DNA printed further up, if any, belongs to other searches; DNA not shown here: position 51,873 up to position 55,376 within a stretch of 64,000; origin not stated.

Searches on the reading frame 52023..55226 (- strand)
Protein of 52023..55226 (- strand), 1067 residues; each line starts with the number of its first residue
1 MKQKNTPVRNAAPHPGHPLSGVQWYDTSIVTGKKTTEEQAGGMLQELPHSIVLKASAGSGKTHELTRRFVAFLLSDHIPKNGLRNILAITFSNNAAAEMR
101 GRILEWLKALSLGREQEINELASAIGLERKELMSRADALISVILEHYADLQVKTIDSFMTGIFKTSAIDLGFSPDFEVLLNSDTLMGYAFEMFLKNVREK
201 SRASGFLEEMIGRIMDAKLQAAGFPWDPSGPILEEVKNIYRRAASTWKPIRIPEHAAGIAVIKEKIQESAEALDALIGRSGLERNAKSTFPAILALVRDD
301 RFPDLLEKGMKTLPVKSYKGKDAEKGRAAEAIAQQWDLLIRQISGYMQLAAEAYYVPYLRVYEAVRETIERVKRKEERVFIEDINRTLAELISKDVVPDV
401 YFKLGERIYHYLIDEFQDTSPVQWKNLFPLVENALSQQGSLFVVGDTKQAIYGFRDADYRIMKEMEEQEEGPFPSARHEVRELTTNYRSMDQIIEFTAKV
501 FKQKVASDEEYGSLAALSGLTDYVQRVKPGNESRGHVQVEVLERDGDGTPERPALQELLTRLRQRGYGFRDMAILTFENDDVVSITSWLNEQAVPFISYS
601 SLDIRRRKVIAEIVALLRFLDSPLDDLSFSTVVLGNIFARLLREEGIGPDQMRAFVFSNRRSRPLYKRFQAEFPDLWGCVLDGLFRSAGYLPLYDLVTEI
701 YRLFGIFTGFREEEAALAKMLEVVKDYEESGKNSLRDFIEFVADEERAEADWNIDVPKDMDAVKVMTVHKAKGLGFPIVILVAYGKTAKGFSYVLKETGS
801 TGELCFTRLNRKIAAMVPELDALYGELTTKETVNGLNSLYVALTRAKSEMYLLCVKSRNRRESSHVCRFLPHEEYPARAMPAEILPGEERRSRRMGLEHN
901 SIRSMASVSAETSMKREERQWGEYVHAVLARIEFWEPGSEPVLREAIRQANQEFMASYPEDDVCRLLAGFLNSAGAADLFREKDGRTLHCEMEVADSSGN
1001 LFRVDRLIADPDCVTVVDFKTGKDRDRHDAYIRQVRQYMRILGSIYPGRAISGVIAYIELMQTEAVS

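Call 32: search_protein_families(library=pfam, proteins=[window:52023-55226:-], max_evalue=0.001)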
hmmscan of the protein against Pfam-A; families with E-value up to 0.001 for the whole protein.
window:52023-55226:- (1067 aa): 5 families
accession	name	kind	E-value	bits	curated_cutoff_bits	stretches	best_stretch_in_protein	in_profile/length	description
PF00580.27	UvrD-helicase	-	3e-39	135.8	23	1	47-468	12-269/271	UvrD/REP helicase N-terminal domain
PF13361.12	UvrD_C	-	2.8e-24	86.6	25.6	2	716-854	240-347/350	UvrD-like helicase C-terminal domain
PF13245.12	AAA_19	-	2e-09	38.2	25.1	0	50-118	13-74/134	AAA domain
PF13538.12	UvrD_C_2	-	1.8e-07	31.3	27.4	0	765-783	4-22/52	UvrD-like helicase C-terminal domain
PF12705.13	PDDEXK_1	-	3.5e-06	27.6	22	1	917-1047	32-176/247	PD-(D/E)XK nuclease superfamily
